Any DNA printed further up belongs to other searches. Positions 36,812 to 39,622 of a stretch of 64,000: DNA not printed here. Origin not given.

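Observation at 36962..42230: Tandem long RelA/SpoT homologues with reciprocal motif decay (RelA-like plus SpoT-like pair)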

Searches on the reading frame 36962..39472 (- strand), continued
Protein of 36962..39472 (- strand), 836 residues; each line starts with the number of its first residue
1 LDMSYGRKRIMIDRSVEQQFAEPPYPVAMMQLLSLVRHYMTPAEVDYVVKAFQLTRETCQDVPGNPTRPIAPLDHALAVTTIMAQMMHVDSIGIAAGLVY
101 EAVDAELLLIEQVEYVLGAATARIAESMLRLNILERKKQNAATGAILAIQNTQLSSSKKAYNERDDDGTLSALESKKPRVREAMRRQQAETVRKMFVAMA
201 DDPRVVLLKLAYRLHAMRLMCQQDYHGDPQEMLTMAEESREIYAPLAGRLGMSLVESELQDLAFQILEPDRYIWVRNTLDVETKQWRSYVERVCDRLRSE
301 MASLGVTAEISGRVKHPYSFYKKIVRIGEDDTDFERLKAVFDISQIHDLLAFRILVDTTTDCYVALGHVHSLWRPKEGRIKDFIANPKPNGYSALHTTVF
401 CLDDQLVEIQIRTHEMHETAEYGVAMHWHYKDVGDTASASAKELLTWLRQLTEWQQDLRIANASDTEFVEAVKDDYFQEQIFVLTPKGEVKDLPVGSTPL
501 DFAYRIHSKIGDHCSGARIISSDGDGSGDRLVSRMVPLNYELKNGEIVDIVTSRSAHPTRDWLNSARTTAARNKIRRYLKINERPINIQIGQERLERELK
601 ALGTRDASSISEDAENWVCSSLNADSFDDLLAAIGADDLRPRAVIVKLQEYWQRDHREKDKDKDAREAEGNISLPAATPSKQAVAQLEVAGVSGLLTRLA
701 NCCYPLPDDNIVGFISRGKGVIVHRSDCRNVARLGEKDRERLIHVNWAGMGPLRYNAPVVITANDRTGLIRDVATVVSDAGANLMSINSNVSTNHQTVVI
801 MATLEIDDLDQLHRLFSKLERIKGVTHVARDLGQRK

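Call 51: find_encoding_contigs(protein=P0391, flank=6000, max_places=3)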
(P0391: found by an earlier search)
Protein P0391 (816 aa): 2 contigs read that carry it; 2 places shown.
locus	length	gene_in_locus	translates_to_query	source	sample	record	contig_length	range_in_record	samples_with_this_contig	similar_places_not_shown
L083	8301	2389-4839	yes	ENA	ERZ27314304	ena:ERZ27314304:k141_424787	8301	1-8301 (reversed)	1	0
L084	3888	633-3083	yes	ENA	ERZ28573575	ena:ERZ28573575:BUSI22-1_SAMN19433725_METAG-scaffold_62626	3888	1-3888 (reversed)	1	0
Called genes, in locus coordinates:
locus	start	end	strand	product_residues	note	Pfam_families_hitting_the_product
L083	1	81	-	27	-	?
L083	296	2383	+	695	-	PF13328:HD_4, PF01966:HD, PF04607:RelA_SpoT, PF02824:TGS, PF28438:RelA_RIS (weak), PF13291:ACT_4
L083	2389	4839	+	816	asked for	PF13328:HD_4, PF04607:RelA_SpoT, PF02824:TGS, PF19296:RelA_AH, PF28438:RelA_RIS, PF13291:ACT_4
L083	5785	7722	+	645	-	PF04234:CopC, PF05425:CopD, PF13115:YtkA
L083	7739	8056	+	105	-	PF00196:GerE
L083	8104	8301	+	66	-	?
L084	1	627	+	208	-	?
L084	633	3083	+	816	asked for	PF13328:HD_4, PF04607:RelA_SpoT, PF02824:TGS, PF19296:RelA_AH, PF28438:RelA_RIS, PF13291:ACT_4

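Call 52: find_encoding_contigs(protein=P0249, flank=8000, max_places=3)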
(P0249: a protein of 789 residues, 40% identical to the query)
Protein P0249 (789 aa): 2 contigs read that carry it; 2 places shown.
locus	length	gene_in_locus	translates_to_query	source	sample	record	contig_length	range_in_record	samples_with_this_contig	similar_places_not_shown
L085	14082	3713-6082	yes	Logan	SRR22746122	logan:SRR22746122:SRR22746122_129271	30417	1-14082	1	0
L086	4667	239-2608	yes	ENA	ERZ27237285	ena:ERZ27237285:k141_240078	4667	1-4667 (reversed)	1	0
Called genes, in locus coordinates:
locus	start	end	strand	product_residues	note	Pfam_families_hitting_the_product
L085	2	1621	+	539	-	?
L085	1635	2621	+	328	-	PF00528:BPD_transp_1 (weak)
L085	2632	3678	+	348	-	PF00528:BPD_transp_1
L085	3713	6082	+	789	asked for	PF13328:HD_4, PF01966:HD, PF04607:RelA_SpoT, PF02824:TGS, PF19296:RelA_AH, PF28438:RelA_RIS, PF13291:ACT_4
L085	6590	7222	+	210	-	PF00657:Lipase_GDSL, PF13472:Lipase_GDSL_2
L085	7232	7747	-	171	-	PF11290:DUF3090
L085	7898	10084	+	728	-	-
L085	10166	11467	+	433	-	PF06245:DUF1015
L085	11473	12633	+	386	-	PF08331:QueG_DUF1730, PF13484:Fer4_16, PF13646:HEAT_2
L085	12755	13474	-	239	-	PF00583:Acetyltransf_1, PF08445:FR47, PF13508:Acetyltransf_7, PF13673:Acetyltransf_10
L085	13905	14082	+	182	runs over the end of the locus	PF02082:Rrf2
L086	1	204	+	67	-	?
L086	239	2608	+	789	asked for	PF13328:HD_4, PF01966:HD, PF04607:RelA_SpoT, PF02824:TGS, PF19296:RelA_AH, PF28438:RelA_RIS, PF13291:ACT_4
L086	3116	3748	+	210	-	PF00657:Lipase_GDSL, PF13472:Lipase_GDSL_2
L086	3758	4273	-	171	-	PF11290:DUF3090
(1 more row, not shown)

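Call 53: find_encoding_contigs(protein=P0243, flank=6000, max_places=2)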
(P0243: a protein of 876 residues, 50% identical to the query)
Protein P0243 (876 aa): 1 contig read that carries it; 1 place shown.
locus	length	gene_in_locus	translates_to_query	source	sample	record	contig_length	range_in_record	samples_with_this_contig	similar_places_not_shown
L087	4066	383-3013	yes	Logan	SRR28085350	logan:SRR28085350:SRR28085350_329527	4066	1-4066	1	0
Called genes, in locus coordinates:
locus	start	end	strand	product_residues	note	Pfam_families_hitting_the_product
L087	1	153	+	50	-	?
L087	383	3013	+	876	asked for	PF13328:HD_4, PF04607:RelA_SpoT, PF02824:TGS, PF19296:RelA_AH (weak), PF28438:RelA_RIS, PF01842:ACT, PF13291:ACT_4, PF22629:ACT_AHAS_ss (weak)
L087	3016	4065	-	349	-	?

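Call 54: find_encoding_contigs(protein=P0392, flank=6000, max_places=2)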
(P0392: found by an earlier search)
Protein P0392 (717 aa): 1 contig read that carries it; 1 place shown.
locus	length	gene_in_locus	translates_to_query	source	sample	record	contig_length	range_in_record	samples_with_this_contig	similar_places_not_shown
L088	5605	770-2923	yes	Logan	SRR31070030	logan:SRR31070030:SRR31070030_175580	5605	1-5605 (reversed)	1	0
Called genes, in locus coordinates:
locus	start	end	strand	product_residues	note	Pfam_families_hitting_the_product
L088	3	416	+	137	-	?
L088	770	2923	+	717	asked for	PF13328:HD_4, PF01966:HD, PF04607:RelA_SpoT, PF02824:TGS, PF28438:RelA_RIS, PF01842:ACT (weak), PF13291:ACT_4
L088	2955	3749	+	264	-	PF00106:adh_short, PF08659:KR (weak), PF13561:adh_short_C2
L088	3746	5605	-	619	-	?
